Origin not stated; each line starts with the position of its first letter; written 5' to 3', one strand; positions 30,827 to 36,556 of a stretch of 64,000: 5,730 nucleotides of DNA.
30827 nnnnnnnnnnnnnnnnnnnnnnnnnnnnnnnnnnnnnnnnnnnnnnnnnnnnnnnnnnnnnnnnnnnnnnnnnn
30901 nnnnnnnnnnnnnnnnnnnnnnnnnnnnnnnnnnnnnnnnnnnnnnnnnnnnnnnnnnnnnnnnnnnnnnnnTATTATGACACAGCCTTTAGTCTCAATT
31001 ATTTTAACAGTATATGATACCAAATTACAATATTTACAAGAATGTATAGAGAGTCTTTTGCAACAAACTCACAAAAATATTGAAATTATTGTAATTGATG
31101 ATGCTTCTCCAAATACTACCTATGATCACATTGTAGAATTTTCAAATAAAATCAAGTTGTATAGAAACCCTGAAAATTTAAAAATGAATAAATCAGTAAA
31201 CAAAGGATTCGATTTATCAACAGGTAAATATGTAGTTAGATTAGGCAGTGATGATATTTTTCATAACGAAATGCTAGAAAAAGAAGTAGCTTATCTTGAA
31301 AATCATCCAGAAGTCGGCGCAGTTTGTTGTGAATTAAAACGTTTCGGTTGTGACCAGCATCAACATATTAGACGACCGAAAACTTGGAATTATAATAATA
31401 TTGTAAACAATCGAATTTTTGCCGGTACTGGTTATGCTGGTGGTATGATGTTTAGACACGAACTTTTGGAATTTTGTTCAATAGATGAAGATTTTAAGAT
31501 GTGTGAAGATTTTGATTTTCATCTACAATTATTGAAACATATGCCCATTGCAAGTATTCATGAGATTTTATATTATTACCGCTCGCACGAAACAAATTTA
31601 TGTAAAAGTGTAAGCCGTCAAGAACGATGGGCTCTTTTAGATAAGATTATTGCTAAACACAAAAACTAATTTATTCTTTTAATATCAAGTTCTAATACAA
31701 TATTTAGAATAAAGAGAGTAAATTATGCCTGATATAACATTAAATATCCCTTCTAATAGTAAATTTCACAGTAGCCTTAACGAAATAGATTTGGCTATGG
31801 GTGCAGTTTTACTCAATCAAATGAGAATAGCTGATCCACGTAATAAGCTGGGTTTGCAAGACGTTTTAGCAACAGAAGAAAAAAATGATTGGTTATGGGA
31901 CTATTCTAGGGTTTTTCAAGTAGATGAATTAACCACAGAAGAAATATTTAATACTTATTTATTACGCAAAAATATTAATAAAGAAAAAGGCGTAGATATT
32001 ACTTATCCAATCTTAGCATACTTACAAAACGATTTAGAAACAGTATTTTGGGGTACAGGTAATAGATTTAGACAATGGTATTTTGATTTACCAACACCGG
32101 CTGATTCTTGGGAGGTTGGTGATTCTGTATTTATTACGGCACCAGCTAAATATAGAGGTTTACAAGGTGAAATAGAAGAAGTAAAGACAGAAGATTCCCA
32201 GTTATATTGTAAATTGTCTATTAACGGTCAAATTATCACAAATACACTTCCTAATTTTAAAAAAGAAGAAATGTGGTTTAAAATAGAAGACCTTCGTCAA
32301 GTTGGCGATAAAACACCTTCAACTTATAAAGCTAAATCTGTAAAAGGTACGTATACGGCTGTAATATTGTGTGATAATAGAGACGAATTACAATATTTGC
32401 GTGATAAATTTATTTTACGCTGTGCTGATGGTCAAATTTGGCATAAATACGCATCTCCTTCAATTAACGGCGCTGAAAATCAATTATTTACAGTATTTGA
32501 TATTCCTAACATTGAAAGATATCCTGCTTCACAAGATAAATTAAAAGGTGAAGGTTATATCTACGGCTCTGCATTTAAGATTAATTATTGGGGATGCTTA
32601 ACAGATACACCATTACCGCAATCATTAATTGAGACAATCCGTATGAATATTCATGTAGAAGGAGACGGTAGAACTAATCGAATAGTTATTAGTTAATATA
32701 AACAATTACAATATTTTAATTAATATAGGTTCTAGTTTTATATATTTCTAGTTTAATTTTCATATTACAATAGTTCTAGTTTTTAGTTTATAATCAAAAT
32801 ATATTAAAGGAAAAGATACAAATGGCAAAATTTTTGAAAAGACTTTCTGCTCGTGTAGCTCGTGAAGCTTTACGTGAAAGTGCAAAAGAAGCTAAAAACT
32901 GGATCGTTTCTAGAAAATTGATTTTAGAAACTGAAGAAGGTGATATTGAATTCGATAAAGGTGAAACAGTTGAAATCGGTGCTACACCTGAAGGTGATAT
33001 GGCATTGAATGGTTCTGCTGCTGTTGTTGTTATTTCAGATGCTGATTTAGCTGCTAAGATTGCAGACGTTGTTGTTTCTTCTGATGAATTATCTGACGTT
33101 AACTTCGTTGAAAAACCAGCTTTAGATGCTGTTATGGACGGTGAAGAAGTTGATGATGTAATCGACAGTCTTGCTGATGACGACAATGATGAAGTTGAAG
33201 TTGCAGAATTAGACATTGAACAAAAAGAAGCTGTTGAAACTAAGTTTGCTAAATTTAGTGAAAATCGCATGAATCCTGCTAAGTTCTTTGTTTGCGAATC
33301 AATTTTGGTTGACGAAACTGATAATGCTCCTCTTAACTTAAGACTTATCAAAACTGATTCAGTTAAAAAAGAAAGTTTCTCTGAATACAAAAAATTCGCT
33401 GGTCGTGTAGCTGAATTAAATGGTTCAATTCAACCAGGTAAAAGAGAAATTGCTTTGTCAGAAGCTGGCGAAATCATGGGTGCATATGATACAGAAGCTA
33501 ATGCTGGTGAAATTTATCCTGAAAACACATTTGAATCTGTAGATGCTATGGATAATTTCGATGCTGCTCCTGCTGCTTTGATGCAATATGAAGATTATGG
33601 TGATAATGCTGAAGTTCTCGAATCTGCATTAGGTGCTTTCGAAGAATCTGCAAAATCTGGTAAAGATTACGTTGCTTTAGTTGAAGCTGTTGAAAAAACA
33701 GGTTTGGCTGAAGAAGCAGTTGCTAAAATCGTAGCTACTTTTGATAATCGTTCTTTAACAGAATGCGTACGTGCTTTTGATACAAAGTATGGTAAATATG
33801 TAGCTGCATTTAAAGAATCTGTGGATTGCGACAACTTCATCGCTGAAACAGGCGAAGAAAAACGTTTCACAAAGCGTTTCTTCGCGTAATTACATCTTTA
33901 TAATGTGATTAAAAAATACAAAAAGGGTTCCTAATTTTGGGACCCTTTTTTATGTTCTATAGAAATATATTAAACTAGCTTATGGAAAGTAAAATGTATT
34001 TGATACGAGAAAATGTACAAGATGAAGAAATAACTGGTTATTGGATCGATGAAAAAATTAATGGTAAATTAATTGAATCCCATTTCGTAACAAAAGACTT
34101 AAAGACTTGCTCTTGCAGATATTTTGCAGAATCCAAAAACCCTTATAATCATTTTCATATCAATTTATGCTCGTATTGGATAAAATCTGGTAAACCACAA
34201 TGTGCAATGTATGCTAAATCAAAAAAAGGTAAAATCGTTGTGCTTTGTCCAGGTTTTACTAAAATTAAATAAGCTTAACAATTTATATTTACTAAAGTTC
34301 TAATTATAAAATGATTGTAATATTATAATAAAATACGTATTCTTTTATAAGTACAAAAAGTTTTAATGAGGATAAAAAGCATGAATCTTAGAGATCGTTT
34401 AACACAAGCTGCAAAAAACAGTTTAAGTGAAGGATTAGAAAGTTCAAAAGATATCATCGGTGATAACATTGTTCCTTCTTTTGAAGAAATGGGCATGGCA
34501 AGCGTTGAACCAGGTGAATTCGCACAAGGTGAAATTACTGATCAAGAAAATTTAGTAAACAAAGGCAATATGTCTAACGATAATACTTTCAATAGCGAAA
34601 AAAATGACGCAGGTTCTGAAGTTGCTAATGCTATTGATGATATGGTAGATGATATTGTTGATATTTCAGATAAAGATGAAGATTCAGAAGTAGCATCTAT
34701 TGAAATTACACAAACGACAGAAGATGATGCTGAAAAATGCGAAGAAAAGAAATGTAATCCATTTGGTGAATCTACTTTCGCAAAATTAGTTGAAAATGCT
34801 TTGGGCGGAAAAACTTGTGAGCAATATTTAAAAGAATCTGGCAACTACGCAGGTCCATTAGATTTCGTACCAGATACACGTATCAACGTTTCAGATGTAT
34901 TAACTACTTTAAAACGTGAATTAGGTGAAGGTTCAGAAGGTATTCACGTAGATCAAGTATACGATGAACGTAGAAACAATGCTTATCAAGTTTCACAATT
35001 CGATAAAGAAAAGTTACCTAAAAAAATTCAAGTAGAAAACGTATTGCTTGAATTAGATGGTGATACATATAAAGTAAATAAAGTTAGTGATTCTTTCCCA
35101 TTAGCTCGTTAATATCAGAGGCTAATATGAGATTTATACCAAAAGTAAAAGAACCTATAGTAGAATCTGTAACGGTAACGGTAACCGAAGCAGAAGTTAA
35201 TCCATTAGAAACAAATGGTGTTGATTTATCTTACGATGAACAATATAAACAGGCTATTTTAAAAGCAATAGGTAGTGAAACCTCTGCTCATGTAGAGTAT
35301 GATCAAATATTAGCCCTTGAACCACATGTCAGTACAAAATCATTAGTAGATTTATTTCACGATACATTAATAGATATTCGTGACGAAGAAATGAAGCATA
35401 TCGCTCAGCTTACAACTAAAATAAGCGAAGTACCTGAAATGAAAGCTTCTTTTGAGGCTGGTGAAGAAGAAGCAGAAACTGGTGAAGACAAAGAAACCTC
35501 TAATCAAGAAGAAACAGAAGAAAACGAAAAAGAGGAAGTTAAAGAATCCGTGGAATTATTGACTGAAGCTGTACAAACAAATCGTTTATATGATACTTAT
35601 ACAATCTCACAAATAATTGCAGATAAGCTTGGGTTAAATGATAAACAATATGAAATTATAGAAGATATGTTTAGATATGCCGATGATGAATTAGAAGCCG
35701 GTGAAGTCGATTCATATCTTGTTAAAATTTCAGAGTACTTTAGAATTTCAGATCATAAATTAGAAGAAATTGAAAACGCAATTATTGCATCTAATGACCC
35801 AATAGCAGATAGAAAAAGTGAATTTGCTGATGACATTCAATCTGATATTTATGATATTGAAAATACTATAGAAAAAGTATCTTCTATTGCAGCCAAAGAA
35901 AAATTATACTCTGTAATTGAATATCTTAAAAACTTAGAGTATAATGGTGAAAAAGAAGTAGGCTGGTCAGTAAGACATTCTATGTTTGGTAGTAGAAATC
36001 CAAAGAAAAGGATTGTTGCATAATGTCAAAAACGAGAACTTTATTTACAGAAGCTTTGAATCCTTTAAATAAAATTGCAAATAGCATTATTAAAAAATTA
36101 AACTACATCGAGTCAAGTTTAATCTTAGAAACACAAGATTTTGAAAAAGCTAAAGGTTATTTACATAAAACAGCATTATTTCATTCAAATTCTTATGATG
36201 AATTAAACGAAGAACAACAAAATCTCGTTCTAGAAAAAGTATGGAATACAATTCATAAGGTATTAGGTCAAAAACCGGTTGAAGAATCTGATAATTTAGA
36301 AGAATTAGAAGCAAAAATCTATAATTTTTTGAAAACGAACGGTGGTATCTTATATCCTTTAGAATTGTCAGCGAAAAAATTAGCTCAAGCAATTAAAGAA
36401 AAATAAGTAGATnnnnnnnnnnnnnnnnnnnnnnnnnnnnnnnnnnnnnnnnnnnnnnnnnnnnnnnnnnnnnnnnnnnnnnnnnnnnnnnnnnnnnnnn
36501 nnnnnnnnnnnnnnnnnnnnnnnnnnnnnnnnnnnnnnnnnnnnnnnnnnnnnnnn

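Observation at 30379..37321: Late-operon glycosylation module: two GT2 glycosyltransferases plus a Stealth-family sugar-1-phosphotransferase homolog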

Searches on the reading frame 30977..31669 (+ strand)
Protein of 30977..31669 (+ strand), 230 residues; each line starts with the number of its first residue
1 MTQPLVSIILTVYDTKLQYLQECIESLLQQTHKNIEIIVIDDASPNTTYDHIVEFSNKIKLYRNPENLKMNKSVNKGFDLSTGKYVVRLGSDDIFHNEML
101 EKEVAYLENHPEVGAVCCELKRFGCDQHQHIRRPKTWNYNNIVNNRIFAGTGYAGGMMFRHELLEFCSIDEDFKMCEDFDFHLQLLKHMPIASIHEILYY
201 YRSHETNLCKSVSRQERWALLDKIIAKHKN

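Call 3: search_protein_families(library=pfam, proteins=[window:30977-31669:+], max_evalue=1)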
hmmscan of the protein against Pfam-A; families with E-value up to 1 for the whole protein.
window:30977-31669:+ (230 aa): 4 families
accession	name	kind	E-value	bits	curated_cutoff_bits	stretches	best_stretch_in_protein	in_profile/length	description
PF00535.33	Glycos_transf_2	-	1.6e-30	106.7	23.3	1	7-165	1-165/168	Glycosyl transferase family 2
PF10111.15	Glyco_tranf_2_2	-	9.8e-11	42.1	27.3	2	7-104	1-103/276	Glycosyltransferase like family 2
PF13641.12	Glyco_tranf_2_3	-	2.8e-10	41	27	1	6-218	3-227/230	Glycosyltransferase like family 2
PF13632.12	Glyco_trans_2_3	-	0.0017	18.7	27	1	85-220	1-141/198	Glycosyl transferase family group 2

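Call 4: search_protein_families(library=phrogs, proteins=[window:30977-31669:+], max_evalue=0.01)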
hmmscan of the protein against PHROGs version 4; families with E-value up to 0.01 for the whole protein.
window:30977-31669:+ (230 aa): 4 families
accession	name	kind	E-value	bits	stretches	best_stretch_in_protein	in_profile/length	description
phrog_3692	-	moron, auxiliary metabolic gene and host takeover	4e-07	31.4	1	16-96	13-99/205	glycosyltransferase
phrog_22739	-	moron, auxiliary metabolic gene and host takeover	1.7e-06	28.3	1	6-109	4-112/327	GtrB-like O-antigen conversion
phrog_22088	-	unknown function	1.2e-05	25.5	1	6-110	62-173/377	-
phrog_841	-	moron, auxiliary metabolic gene and host takeover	0.0016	19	1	6-108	4-112/309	GtrB-like O-antigen conversion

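Call 8: search_protein_families(library=ncbifam, proteins=[window:30977-31669:+], max_evalue=1)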
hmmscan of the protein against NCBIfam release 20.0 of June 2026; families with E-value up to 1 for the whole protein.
window:30977-31669:+ (230 aa): 23 families
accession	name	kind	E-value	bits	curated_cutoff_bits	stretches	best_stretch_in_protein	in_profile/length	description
NF053739.1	GlytfEpsEBac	equivalog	3.2e-26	91.9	450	1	4-187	1-187/265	glycosyltransferase EpsE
NF047683.1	TeichurnBiosyTuaG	equivalog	2.9e-19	69.7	400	1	2-211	4-213/252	teichuronic acid biosynthesis protein TuaG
NF007482.0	PRK10073.1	equivalog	2.6e-13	49.7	423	1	3-105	5-108/334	glycosyltransferase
NF041394.1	GtaseAglG_Halo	equivalog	1.7e-12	47.2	440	1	6-113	3-113/304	glucosyl-dolichyl phosphate glucuronosyltransferase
TIGR03111.1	glyc2_xrt_Gpos1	hypoth_equivalog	3e-12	46.1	363.95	1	3-147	48-192/439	TIGR03111 family XrtG-associated glycosyltransferase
TIGR03937.1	PgaC_IcaA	equivalog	1.7e-11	43.7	422.3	1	3-117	44-160/407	poly-beta-1,6-N-acetyl-D-glucosamine synthase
NF050050.1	ProtGlycPglI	equivalog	1.6e-10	40.8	500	1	4-111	2-112/306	GalNAc(5)-diNAcBac-PP-undecaprenol beta-1,3-glucosyltransferase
NF041875.1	EPS_EpsD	equivalog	4.9e-09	36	370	1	6-227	1-232/325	exopolysaccharide biosynthesis glycosyltransferase EpsD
TIGR04440.1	glyco_TIGR04440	domain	7.1e-09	35.7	70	1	6-145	2-146/215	TIGR00180 family glycosyltransferase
NF038299.1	EPS_HpsN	equivalog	1.5e-07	30.7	425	1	4-118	1-117/317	hormogonium polysaccharide biosynthesis glycosyltransferase HpsN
TIGR03965.1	mycofact_glyco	equivalog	2.2e-07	30.1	280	1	5-117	75-188/467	mycofactocin biosynthesis glycosyltransferase MftF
TIGR04242.1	nodulat_NodC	equivalog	2.6e-07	29.9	550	1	3-121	47-169/395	chitooligosaccharide synthase NodC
TIGR04009.1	wcaE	equivalog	9.7e-07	28.3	369.2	1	22-124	21-124/248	colanic acid biosynthesis glycosyltransferase WcaE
TIGR04283.1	glyco_like_mftF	equivalog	1.6e-06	27.9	182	1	6-196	1-180/221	TIGR04283 family arsenosugar biosynthesis glycosyltransferase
NF007453.0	PRK10018.1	equivalog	8.2e-06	25.7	382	1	3-108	5-112/280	colanic acid biosynthesis glycosyltransferase WcaA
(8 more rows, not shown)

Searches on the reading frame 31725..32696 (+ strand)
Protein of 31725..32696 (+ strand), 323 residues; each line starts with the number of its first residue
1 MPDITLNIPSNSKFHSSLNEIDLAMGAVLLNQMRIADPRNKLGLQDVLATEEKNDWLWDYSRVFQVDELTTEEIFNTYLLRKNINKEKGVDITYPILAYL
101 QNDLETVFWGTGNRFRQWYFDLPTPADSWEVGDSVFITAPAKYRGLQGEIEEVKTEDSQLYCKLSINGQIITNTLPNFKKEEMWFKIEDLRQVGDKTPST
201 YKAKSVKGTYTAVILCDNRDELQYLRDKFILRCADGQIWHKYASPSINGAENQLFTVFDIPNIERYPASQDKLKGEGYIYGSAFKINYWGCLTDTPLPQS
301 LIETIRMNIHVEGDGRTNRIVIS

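Call 3: search_protein_families(library=pfam, proteins=[window:31725-32696:+], max_evalue=1)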
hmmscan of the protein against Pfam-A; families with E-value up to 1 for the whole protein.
window:31725-32696:+ (323 aa): 0 families

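Call 4: search_protein_families(library=phrogs, proteins=[window:31725-32696:+], max_evalue=0.01)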
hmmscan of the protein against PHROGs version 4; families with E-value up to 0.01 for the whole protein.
window:31725-32696:+ (323 aa): 0 families

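Call 81: search_solved_structures(query=A3, max_evalue=1)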
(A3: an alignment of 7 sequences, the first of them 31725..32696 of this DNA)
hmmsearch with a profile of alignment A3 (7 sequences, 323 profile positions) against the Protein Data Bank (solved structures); distinct sequences matched with E-value up to 1: 0.

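Call 86: find_homologous_proteins(query=window:31725-32696:+, max_evalue=0.001)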
Query window:31725-32696:+ (323 aa): 154 proteins with E <= 0.001 among 1514 candidates; the best 120 are listed.
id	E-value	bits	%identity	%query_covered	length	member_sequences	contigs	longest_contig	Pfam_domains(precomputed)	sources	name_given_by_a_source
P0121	2.5e-220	748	99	100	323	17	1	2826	-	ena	-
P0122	1.1e-190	651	84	100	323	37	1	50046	-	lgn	-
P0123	1.4e-184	631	82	100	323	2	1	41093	-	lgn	-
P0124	3.1e-175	600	78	100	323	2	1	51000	-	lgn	-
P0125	1.1e-166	572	76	100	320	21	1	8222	-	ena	-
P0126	8.1e-164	562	75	100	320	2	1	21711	-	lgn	-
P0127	1.4e-155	535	69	100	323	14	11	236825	-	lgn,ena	-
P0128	1.3e-152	525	71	100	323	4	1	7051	-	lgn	-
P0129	1.9e-148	512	68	100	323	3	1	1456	-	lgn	-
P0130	3.5e-148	511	68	100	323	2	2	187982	-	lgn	-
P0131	2.9e-145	501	69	100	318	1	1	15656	-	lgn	-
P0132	4.6e-143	494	66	100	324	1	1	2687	-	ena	-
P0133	3.4e-141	488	66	100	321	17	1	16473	-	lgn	-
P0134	1.4e-140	486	64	100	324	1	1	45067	-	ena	-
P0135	2.7e-140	485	64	100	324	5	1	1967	-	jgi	-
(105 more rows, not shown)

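Call 95: predict_structure(alignment_id=A6)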
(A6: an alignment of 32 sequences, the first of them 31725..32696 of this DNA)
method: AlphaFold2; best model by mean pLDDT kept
length: 323 residues; sequences in the alignment: 32
mean_pLDDT: 79.2   pTM: 0.67
mean pLDDT of the five models: 79.2, 77.2, 76.6, 76.0, 72.5
residues with pLDDT >= 90: 59; 70-90: 196; 50-70: 57; < 50: 11
segments of 3 or more residues with pLDDT < 50: 109-114, 273-275
pLDDT, mean of each block of 10 residues (from residue 1): 79 66 91 92 87 88 88 85 74 88 66 50 69 84 84 86 87 81 87 70 77 90 91 80 81 86 71 57 90 71 72 70 65
secondary structure, 60 per line:
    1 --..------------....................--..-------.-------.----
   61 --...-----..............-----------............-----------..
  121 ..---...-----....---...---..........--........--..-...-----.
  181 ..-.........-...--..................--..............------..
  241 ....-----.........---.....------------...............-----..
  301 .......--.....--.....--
elements in order: H17-36 E63-65 H71-84 E96-107 E119-122 E134-137 E147-156 E159-166 E172-174 E180-182 E184-186 E190-192 E199-216 H219-232 E239-244 E250-258 E262-266 E279-293 H299-307 E310-314 E317-321

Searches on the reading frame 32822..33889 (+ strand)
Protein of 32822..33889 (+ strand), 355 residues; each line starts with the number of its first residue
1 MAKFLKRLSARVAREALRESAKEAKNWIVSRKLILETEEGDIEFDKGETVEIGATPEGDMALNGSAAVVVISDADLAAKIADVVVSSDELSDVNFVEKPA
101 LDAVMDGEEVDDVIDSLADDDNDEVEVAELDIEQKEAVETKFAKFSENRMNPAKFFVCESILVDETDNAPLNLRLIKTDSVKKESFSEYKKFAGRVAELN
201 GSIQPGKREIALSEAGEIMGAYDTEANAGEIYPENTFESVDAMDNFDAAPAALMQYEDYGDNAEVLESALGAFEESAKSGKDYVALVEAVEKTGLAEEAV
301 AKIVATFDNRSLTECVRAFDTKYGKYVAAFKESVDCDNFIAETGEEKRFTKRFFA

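Call 3: search_protein_families(library=pfam, proteins=[window:32822-33889:+], max_evalue=1)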
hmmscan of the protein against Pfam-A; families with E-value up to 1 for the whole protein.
window:32822-33889:+ (355 aa): 1 family
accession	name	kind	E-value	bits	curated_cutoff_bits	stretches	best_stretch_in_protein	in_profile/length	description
PF00191.25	Annexin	-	0.047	14.2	25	1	286-325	6-45/66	Annexin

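Call 4: search_protein_families(library=phrogs, proteins=[window:32822-33889:+], max_evalue=0.01)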
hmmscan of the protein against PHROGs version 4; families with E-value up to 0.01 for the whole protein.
window:32822-33889:+ (355 aa): 0 families

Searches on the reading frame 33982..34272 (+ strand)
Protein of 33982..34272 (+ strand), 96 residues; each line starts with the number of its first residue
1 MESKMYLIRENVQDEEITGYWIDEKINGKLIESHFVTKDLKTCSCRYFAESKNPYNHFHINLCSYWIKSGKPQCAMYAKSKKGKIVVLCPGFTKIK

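Call 3: search_protein_families(library=pfam, proteins=[window:33982-34272:+], max_evalue=1)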
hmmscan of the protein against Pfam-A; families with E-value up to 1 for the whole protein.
window:33982-34272:+ (96 aa): 2 families
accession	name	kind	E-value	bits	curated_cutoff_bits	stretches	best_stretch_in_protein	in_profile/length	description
PF24625.1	DUF7626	-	0.086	13.1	27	1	21-48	17-44/55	Domain of unknown function (DUF7626)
PF04434.22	SWIM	-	0.092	12.8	19.6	1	35-54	2-26/38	SWIM zinc finger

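Call 4: search_protein_families(library=phrogs, proteins=[window:33982-34272:+], max_evalue=0.01)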
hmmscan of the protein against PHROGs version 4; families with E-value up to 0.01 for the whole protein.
window:33982-34272:+ (96 aa): 0 families

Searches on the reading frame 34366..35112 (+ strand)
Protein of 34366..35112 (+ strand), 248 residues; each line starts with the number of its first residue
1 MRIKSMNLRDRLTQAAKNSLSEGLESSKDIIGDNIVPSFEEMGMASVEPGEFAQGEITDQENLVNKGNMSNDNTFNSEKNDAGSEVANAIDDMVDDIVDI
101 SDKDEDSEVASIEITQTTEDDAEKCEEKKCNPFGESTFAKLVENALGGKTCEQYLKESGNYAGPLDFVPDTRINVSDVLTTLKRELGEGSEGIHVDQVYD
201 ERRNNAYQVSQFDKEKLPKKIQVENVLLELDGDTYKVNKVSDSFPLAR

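Call 3: search_protein_families(library=pfam, proteins=[window:34366-35112:+], max_evalue=1)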
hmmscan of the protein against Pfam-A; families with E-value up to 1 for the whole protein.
window:34366-35112:+ (248 aa): 0 families

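Call 4: search_protein_families(library=phrogs, proteins=[window:34366-35112:+], max_evalue=0.01)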
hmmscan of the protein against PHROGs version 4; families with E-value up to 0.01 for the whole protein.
window:34366-35112:+ (248 aa): 0 families

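Call 83: search_solved_structures(query=A5, max_evalue=1)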
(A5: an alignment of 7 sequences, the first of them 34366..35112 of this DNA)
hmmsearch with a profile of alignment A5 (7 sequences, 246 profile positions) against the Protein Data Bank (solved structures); distinct sequences matched with E-value up to 1: 0.

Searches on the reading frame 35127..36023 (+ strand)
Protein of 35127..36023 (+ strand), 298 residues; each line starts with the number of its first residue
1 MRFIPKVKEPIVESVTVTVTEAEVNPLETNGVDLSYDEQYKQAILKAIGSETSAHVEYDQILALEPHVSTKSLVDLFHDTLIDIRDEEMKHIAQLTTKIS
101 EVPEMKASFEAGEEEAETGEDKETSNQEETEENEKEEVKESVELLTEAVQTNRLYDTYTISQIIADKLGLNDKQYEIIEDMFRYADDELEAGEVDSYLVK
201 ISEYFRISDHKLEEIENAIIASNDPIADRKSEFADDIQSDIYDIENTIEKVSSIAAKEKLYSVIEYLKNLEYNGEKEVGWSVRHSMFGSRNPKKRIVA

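Call 3: search_protein_families(library=pfam, proteins=[window:35127-36023:+], max_evalue=1)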
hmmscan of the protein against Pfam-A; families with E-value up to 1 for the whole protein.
window:35127-36023:+ (298 aa): 3 families
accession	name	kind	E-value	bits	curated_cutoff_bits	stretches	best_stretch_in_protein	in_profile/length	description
PF15328.11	GCOM2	-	0.048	14.3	27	1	33-148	51-160/214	Putative GRINL1B complex locus protein 2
PF08615.16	RNase_H2_suC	-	0.39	11.5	20.8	0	107-209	69-131/133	Ribonuclease H2 non-catalytic subunit (Ylr154p-like)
PF15819.10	Fibin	-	0.69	10.1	27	1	199-256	104-161/190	Fin bud initiation factor homologue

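Call 4: search_protein_families(library=phrogs, proteins=[window:35127-36023:+], max_evalue=0.01)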
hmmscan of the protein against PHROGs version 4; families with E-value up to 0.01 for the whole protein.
window:35127-36023:+ (298 aa): 0 families

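Call 82: search_solved_structures(query=A4, max_evalue=1)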
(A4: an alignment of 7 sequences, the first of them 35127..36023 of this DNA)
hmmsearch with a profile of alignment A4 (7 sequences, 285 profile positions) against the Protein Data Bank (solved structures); distinct sequences matched with E-value up to 1: 0.

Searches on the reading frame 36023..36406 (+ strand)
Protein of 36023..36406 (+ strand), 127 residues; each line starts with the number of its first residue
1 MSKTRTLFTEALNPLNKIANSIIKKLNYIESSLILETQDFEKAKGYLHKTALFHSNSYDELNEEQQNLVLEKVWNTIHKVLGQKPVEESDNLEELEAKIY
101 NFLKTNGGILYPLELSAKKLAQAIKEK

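Call 3: search_protein_families(library=pfam, proteins=[window:36023-36406:+], max_evalue=1)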
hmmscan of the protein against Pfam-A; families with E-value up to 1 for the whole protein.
window:36023-36406:+ (127 aa): 3 families
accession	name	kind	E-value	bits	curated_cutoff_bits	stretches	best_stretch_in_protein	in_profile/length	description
PF23300.3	HEAT_Nup120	-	0.033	14.5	29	1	27-78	29-81/170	Nucleoporin Nup120, HEAT repeats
PF01552.22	Pico_P2B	-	0.066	13.8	27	1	8-53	29-74/101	Picornavirus 2B protein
PF24760.1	TPR_IF140_C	-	0.11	13.3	27.4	1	34-94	15-77/124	IF140 C-terminal TPR domain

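Call 4: search_protein_families(library=phrogs, proteins=[window:36023-36406:+], max_evalue=0.01)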
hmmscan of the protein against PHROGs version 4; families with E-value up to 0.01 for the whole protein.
window:36023-36406:+ (127 aa): 0 families
